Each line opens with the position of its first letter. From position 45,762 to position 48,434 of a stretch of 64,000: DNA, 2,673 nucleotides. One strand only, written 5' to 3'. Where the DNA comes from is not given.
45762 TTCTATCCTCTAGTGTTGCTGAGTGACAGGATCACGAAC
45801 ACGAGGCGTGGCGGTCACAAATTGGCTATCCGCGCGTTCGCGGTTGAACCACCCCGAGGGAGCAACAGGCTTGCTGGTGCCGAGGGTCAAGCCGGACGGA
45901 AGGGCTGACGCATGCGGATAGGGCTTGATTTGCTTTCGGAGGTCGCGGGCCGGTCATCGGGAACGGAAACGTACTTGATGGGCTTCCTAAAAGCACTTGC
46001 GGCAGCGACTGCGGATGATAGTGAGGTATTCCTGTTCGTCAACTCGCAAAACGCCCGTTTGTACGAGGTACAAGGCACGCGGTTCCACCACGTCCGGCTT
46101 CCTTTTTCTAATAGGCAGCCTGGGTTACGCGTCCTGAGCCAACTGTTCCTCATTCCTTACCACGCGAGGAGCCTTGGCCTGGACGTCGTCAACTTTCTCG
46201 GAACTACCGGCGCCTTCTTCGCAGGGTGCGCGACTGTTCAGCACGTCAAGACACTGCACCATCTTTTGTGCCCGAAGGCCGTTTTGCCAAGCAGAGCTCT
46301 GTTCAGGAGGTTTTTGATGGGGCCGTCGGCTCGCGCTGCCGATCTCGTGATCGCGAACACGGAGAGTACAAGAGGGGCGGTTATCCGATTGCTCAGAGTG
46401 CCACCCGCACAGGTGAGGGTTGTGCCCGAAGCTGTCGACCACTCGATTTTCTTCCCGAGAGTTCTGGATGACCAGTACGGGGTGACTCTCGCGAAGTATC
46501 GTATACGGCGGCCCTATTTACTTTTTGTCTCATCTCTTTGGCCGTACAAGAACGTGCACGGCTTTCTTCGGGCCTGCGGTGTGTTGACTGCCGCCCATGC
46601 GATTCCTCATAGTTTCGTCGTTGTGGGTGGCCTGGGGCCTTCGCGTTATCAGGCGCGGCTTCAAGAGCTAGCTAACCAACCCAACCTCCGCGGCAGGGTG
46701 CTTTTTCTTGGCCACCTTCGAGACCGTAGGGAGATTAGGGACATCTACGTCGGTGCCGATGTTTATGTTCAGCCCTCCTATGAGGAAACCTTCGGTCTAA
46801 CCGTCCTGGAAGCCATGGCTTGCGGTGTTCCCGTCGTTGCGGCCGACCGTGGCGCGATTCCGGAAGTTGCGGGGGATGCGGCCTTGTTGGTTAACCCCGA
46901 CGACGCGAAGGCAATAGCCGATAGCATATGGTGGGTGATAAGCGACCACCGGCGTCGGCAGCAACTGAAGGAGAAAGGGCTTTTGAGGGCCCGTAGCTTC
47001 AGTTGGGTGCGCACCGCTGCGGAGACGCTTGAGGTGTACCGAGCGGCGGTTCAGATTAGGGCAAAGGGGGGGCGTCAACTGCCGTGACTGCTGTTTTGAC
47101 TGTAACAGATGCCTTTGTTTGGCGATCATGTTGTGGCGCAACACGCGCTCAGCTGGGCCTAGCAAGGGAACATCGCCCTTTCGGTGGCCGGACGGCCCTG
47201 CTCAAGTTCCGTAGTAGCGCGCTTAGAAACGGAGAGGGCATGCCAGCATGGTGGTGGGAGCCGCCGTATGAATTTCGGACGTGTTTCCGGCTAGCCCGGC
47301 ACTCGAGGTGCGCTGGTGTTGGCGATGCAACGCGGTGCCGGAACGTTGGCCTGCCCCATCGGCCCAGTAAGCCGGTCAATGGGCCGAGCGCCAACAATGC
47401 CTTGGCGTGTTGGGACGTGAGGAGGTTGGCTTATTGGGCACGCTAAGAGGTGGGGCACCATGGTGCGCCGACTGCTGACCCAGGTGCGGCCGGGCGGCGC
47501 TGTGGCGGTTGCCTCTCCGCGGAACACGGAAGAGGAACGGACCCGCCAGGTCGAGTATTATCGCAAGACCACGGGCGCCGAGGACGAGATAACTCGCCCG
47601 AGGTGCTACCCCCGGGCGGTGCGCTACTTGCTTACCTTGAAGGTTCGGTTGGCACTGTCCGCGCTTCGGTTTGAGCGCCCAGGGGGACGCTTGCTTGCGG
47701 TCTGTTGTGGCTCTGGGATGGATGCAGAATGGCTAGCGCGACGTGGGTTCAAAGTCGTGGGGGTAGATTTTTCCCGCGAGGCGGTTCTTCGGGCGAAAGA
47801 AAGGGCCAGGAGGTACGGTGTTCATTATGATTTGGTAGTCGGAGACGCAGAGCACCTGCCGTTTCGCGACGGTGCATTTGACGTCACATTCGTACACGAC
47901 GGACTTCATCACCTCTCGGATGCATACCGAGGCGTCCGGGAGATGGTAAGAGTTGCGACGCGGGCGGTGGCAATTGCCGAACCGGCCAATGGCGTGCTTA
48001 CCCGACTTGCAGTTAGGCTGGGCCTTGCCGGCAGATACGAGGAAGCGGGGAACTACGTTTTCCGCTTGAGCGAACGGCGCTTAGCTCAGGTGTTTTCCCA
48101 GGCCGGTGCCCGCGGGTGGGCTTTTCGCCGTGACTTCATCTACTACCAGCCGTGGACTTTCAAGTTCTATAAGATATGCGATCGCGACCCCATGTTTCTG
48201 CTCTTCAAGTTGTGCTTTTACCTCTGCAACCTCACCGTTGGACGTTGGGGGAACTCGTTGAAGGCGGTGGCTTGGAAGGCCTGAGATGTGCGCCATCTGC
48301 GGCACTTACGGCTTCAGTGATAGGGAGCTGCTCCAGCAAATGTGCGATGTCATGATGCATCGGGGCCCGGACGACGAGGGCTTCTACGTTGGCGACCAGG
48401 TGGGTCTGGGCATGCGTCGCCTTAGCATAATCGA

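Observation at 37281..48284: Six SAM-methyltransferases, including a strict GT4-MT-GT4-MT-GT4-MT alternation, in one Wzx/Wzy cluster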

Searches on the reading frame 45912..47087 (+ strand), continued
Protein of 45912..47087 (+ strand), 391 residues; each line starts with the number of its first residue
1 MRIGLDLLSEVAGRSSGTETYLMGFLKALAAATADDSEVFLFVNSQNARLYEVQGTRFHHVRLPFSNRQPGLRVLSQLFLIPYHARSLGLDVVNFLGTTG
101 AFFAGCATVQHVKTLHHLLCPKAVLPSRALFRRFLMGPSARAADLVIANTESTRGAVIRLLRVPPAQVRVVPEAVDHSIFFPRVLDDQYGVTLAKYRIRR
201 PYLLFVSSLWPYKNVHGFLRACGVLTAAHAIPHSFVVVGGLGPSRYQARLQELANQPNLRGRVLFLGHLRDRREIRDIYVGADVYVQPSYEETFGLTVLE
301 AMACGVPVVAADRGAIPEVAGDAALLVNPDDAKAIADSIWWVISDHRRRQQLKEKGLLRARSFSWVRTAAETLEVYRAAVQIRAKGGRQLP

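Call 59: find_encoding_contigs(protein=P0128, flank=10000, max_places=1)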
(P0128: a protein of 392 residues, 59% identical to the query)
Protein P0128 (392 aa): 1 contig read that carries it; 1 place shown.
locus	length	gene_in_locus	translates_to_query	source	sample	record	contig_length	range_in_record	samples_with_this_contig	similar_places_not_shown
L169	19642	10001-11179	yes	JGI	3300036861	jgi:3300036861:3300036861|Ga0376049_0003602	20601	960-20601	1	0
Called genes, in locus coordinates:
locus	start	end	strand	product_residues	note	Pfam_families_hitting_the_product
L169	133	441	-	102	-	-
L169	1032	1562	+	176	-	PF00300:His_Phos_1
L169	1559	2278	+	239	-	PF00483:NTP_transferase, PF12804:NTP_transf_3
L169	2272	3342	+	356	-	PF00288:GHMP_kinases_N, PF08544:GHMP_kinases_C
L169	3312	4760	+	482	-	PF13727:CoA_binding_3, PF02397:Bac_transf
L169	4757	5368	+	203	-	PF13580:SIS_2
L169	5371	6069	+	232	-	PF02397:Bac_transf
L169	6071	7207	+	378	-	PF01073:3Beta_HSD, PF01370:Epimerase, PF02719:Polysacc_synt_2 (faint), PF05368:NmrA (weak), PF16363:GDP_Man_Dehyd, PF07993:NAD_binding_4 (weak), PF01370:Epimerase, PF16363:GDP_Man_Dehyd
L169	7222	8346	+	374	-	PF20706:GT4-conflict, PF00534:Glycos_transf_1, PF13692:Glyco_trans_1_4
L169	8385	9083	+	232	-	PF13489:Methyltransf_23, PF08241:Methyltransf_11, PF08242:Methyltransf_12 (weak), PF13649:Methyltransf_25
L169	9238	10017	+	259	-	PF05050:Methyltransf_21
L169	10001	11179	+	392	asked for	PF13439:Glyco_transf_4, PF13579:Glyco_trans_4_4 (weak), PF20706:GT4-conflict, PF00534:Glycos_transf_1, PF13692:Glyco_trans_1_4, PF13524:Glyco_trans_1_2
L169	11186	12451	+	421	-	PF04932:Wzy_C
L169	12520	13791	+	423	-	PF03023:MurJ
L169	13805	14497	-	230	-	PF13489:Methyltransf_23, PF08241:Methyltransf_11, PF13649:Methyltransf_25, PF08242:Methyltransf_12 (weak)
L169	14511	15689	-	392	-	PF13439:Glyco_transf_4, PF13579:Glyco_trans_4_4, PF00534:Glycos_transf_1, PF13692:Glyco_trans_1_4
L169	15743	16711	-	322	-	PF13807:GNVR (weak)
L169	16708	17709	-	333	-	PF01370:Epimerase, PF04321:RmlD_sub_bind (weak), PF16363:GDP_Man_Dehyd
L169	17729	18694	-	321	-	PF01370:Epimerase, PF02719:Polysacc_synt_2 (faint), PF04321:RmlD_sub_bind, PF16363:GDP_Man_Dehyd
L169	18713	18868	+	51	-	-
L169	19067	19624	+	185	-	PF05685:Uma2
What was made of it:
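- L169 has a GNVR chain-length protein inside the locus (call 59).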

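Call 60: find_encoding_contigs(protein=P0123, flank=10000, max_places=1)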
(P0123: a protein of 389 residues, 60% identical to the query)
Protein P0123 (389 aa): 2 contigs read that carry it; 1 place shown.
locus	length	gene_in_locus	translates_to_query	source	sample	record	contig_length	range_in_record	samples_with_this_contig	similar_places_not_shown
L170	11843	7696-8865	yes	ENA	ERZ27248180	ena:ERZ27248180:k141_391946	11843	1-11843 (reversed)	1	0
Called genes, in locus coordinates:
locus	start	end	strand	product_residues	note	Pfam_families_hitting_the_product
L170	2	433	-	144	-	?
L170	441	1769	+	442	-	-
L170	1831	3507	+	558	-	PF03023:MurJ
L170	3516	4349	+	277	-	PF01209:Ubie_methyltran (faint), PF13489:Methyltransf_23, PF13649:Methyltransf_25, PF13847:Methyltransf_31, PF08241:Methyltransf_11, PF08242:Methyltransf_12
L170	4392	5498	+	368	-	PF13524:Glyco_trans_1_2 (weak), PF13692:Glyco_trans_1_4, PF00534:Glycos_transf_1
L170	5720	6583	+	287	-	PF02475:TRM5-TYW2_MTfase, PF05575:V_cholerae_RfbT, PF05050:Methyltransf_21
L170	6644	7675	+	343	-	PF01209:Ubie_methyltran (weak), PF13489:Methyltransf_23, PF02353:CMAS (weak), PF13847:Methyltransf_31, PF08241:Methyltransf_11, PF08242:Methyltransf_12, PF13649:Methyltransf_25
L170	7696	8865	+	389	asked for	PF13439:Glyco_transf_4, PF13579:Glyco_trans_4_4 (weak), PF20706:GT4-conflict, PF00534:Glycos_transf_1, PF13692:Glyco_trans_1_4, PF13524:Glyco_trans_1_2 (weak)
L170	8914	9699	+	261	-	PF05050:Methyltransf_21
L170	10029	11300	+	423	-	PF13439:Glyco_transf_4, PF13579:Glyco_trans_4_4, PF00534:Glycos_transf_1, PF13692:Glyco_trans_1_4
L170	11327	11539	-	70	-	-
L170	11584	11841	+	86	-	?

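Call 61: find_encoding_contigs(protein=P0127, flank=10000, max_places=1)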
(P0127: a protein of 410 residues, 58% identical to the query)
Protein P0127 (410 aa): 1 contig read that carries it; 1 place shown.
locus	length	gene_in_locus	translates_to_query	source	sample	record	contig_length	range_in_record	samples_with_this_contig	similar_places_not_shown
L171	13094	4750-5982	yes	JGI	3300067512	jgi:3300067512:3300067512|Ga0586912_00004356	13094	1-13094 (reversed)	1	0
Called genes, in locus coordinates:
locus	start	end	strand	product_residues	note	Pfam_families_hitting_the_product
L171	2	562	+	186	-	?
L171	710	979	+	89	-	-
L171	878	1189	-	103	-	-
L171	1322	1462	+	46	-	-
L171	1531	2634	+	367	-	PF13524:Glyco_trans_1_2 (weak), PF13692:Glyco_trans_1_4, PF00534:Glycos_transf_1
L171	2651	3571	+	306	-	PF05050:Methyltransf_21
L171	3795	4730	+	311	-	PF13489:Methyltransf_23, PF13847:Methyltransf_31, PF08241:Methyltransf_11, PF08242:Methyltransf_12, PF13649:Methyltransf_25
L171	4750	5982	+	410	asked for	PF13439:Glyco_transf_4, PF13579:Glyco_trans_4_4 (weak), PF20706:GT4-conflict, PF00534:Glycos_transf_1, PF13692:Glyco_trans_1_4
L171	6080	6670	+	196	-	PF00908:dTDP_sugar_isom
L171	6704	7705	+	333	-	PF01073:3Beta_HSD (weak), PF01370:Epimerase, PF04321:RmlD_sub_bind, PF16363:GDP_Man_Dehyd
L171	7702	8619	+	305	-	PF01370:Epimerase, PF04321:RmlD_sub_bind, PF16363:GDP_Man_Dehyd, PF02719:Polysacc_synt_2, PF07993:NAD_binding_4 (weak)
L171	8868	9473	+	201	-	PF13580:SIS_2, PF01380:SIS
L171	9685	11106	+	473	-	PF13727:CoA_binding_3, PF02397:Bac_transf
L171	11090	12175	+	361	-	PF00288:GHMP_kinases_N, PF08544:GHMP_kinases_C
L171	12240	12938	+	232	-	PF00483:NTP_transferase, PF12804:NTP_transf_3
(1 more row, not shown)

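Call 69: search_solved_structures(query=A1, max_evalue=1e-10)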
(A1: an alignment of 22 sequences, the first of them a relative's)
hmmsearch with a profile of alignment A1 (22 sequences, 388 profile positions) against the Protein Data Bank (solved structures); distinct sequences matched with E-value up to 1e-10: 63 (the best 60 are shown).
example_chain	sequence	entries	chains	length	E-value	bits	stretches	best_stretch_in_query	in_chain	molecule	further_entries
3c4q_A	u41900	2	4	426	5e-38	134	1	120-384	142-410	Predicted glycosyltransferases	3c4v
3c48_A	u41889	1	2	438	5.4e-38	133.9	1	120-384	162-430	Predicted glycosyltransferases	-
6kih_A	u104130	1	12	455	6.3e-35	123.8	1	122-380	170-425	Tll1590 protein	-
6tvp_A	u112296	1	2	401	9e-34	120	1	132-379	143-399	Alpha-maltose-1-phosphate synthase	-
7qsg_A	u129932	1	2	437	1.3e-28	103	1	137-382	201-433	D-inositol 3-phosphate glycosyltransferase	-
5i45_A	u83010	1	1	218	6.6e-26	94.1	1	174-381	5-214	Glycosyl transferases group 1 family protein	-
2jjm_A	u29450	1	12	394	3.5e-25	91.7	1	112-359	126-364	GLYCOSYL TRANSFERASE, GROUP 1 FAMILY PROTEIN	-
3mbo_A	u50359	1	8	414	4e-25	91.5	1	112-359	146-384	Glycosyltransferase, group 1 family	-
5d00_A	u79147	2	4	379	1.6e-22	82.9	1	135-369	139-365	N-acetyl-alpha-D-glucosaminyl L-malate synthase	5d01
4xso_B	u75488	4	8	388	5.5e-22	81.2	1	111-354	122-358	Alr3699 protein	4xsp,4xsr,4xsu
7mi0_A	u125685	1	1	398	6.9e-22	80.8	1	59-379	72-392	Glycosyltransferase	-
2r60_A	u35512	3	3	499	1.4e-21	79.8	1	122-385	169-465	Glycosyl transferase, group 1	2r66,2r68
3oka_A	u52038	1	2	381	3.1e-21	78.7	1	169-366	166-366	GDP-mannose-dependent alpha-(1-6)-phosphatidylinositol monomannoside mannosyltransferase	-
3okc_A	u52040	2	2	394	3.3e-21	78.6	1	169-366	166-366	GDP-mannose-dependent alpha-(1-6)-phosphatidylinositol monomannoside mannosyltransferase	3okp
3fro_A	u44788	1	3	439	4.9e-21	78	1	179-381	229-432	GlgA glycogen synthase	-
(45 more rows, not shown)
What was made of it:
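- Tried and rejected: The profile matches MshA-like GT4s generically (call 69).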

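Call 88: find_encoding_contigs(protein=P0152, flank=10000, max_places=1)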
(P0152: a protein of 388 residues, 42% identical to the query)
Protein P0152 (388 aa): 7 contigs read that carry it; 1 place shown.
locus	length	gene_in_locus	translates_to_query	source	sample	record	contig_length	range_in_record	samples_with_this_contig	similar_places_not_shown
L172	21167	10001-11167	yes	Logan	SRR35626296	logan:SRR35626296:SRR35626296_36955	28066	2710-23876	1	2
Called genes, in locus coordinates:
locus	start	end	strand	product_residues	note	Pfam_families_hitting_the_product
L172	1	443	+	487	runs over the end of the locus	-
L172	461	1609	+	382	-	PF13439:Glyco_transf_4, PF00534:Glycos_transf_1, PF13692:Glyco_trans_1_4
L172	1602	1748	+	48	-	-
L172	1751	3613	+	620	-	PF13522:GATase_6, PF13537:GATase_7, PF00733:Asn_synthase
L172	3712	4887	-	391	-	PF00070:Pyr_redox (faint), PF01494:FAD_binding_3 (faint), PF07992:Pyr_redox_2, PF13454:NAD_binding_9 (faint), PF13434:Lys_Orn_oxgnase, PF13738:Pyr_redox_3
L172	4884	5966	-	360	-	PF15632:ATPgrasp_Ter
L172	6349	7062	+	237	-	PF13580:SIS_2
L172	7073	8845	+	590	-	PF01408:GFO_IDH_MocA, PF22725:GFO_IDH_MocA_C3 (weak)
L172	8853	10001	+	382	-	PF13439:Glyco_transf_4 (weak), PF20706:GT4-conflict, PF00534:Glycos_transf_1, PF13692:Glyco_trans_1_4, PF13524:Glyco_trans_1_2 (weak)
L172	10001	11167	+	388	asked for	PF13439:Glyco_transf_4, PF20706:GT4-conflict, PF00534:Glycos_transf_1, PF13692:Glyco_trans_1_4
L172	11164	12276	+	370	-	PF01073:3Beta_HSD, PF01370:Epimerase, PF02719:Polysacc_synt_2 (faint), PF04321:RmlD_sub_bind (faint), PF16363:GDP_Man_Dehyd, PF07993:NAD_binding_4, PF01370:Epimerase, PF16363:GDP_Man_Dehyd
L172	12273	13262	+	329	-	PF00288:GHMP_kinases_N, PF08544:GHMP_kinases_C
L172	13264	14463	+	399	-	PF04909:Amidohydro_2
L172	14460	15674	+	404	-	PF13439:Glyco_transf_4, PF13579:Glyco_trans_4_4, PF00534:Glycos_transf_1, PF13692:Glyco_trans_1_4, PF13524:Glyco_trans_1_2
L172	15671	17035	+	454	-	PF13440:Polysacc_synt_3 (weak)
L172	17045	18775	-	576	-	PF13229:Beta_helix, PF05048:NosD (weak)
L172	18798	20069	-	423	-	-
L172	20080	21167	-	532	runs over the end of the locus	-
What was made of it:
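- The 42% homologue locus L172 has no MT (call 88).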

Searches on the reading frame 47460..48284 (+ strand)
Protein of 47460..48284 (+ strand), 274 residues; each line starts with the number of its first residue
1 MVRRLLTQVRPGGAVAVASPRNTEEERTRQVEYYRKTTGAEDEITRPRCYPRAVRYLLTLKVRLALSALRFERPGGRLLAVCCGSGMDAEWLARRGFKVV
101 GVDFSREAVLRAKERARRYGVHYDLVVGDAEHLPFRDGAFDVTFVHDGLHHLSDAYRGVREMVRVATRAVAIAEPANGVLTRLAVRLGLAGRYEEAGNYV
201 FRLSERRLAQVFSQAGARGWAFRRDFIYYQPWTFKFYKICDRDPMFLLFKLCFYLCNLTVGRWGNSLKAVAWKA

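Call 4: search_protein_families(library=pfam, proteins=[window:47460-48284:+], max_evalue=0.01)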
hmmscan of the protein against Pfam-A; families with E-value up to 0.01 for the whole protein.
window:47460-48284:+ (274 aa): 11 families
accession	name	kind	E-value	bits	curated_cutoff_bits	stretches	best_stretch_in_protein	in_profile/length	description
PF08241.18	Methyltransf_11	-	1.9e-21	77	21.2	1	80-166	2-87/95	Methyltransferase domain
PF13649.12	Methyltransf_25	-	2e-20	73.7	27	1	79-165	2-92/97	Methyltransferase domain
PF01209.24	Ubie_methyltran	-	1e-12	48.4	20.1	1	71-166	44-143/233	ubiE/COQ5 methyltransferase family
PF13847.12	Methyltransf_31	-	1.1e-12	48.3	27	1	74-168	3-103/145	Methyltransferase domain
PF08242.18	Methyltransf_12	-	1.1e-10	42.6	30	1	80-166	2-92/98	Methyltransferase domain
PF13489.12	Methyltransf_23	-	3.3e-09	37.1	27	1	69-216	19-158/164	Methyltransferase domain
PF05724.17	TPMT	-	1.1e-07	32.2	26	1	73-112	36-75/218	Thiopurine S-methyltransferase (TPMT)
PF07021.18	MetW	-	2.9e-06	27.5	21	1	70-179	9-114/193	Methionine biosynthesis protein MetW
PF02353.26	CMAS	-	0.00099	18.9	27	1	60-125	49-114/273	Mycolic acid cyclopropane synthetase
PF09445.16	Methyltransf_15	-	0.0055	16.7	22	1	77-129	3-57/165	RNA cap guanine-N2 methyltransferase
PF01135.25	PCMT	-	0.01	16.1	20.3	0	73-128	72-131/210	Protein-L-isoaspartate(D-aspartate) O-methyltransferase (PCMT)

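Call 9: search_protein_families(library=ncbifam, proteins=[window:47460-48284:+], max_evalue=0.01)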
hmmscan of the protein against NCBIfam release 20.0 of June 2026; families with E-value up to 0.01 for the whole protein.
window:47460-48284:+ (274 aa): 44 families (the best 25 are shown)
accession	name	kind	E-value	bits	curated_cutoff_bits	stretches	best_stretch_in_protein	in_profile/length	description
NF001241.0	PRK00216.1-2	equivalog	5.9e-15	55.5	327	1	72-168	49-141/231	demethylmenaquinone methyltransferase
TIGR01934.1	MenG_MenH_UbiE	subfamily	5.1e-14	52.1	158.35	1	72-168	37-135/223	ubiquinone/menaquinone biosynthesis methyltransferase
NF001244.0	PRK00216.1-5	equivalog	3e-12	46.3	216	1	72-167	46-146/236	bifunctional demethylmenaquinone methyltransferase/2-methoxy-6-polyprenyl-1,4-benzoquinol methylase UbiE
NF045667.1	MTase_DVU1556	equivalog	5.9e-12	45.5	155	1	64-165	13-110/213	DVU_1556 family methyltransferase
NF041255.1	mycofact_MftM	equivalog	1.3e-11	44.4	200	1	75-175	140-242/289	mycofactocin oligosaccharide methyltransferase MftM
NF001243.0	PRK00216.1-4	equivalog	2.7e-10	40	235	1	73-167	46-144/237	demethylmenaquinone methyltransferase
TIGR01983.1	UbiG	equivalog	1.9e-09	37.2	102.95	1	75-165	50-142/228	bifunctional 2-polyprenyl-6-hydroxyphenol methylase/3-demethylubiquinol 3-O-methyltransferase UbiG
NF045649.1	2X_seleno_MduS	exception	3.6e-09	36.1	380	1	77-148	44-118/338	methyltransferase domain-containing selenoprotein MduS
TIGR02752.1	MenG_heptapren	equivalog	3.7e-09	36.5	419.85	1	75-167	46-142/231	demethylmenaquinone methyltransferase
NF041537.1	ArsM_AhpD_UU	exception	7e-09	34.9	510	1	74-165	76-171/345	arsenite methyltransferase/AhpD domain selenoprotein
NF047649.1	MTase_UXPK_star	exception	1.5e-08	34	460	1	73-166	76-173/283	methyltransferase/UXPK-star double selenoprotein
NF004452.0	PRK05785.1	equivalog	2.1e-08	33.9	207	1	75-178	52-152/228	hypothetical protein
NF040539.1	AST_met_ArsM_2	exception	4.5e-08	33.3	240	1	77-166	59-155/262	putative arsinothricin biosynthesis methyltransferase ArsM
NF045823.1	PthPhpthDimycoMt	equivalog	5.3e-08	32.3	300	1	74-166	66-158/256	phthiotriol/phenolphthiotriol dimycocerosates methyltransferase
NF004851.0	PRK06202.1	equivalog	8.3e-08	31.9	243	1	56-171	46-163/237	hypothetical protein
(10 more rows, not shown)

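Call 19: search_solved_structures(query=window:47460-48284:+, max_evalue=0.001)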
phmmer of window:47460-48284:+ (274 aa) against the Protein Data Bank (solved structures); distinct sequences matched with E-value up to 0.001: 43.
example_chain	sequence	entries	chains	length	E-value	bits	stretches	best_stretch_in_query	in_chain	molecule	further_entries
3bus_A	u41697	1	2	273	6.9e-13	51.7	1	67-169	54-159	Methyltransferase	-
1ve3_A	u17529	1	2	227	4.5e-11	45.8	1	69-187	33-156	hypothetical protein PH0226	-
9w6x_A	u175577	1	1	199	1.5e-09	40.8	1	73-157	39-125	YtkW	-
6uv6_A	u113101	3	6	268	2.2e-09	40.2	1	76-168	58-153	D-glucose O-methyltransferase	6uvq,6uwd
6uak_A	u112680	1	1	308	3.2e-09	39.7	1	75-168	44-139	SAM dependent methyltransferase LahSB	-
4pne_A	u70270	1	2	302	3.5e-08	36.3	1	75-166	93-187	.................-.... protein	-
3l8d_A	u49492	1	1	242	4.5e-08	35.9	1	75-166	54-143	Methyltransferase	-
1xxl_A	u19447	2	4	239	1.5e-07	34.2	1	75-166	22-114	YcgJ protein | ycgJ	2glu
5wp5_A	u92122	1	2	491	1.5e-07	34.2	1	73-155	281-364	Phosphomethylethanolamine N-methyltransferase 2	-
9gdj_A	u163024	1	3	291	2.1e-07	33.7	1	72-178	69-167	Methyltransferase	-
8gdu_A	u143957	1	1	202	3.1e-07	33.2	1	73-156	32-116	Methyltransferase domain-containing protein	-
4kdr_A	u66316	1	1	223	8.5e-07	31.7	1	75-164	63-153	3-demethylubiquinone-9 3-methyltransferase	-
5dpm_A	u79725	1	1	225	8.7e-07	31.7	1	75-164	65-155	Ubiquinone biosynthesis O-methyltransferase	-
4kdc_A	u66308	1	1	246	1.1e-06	31.4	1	75-164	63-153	3-demethylubiquinone-9 3-methyltransferase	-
6mro_A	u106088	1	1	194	1.2e-06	31.3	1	73-154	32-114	methyl transferase from Methanosarcina acetivorans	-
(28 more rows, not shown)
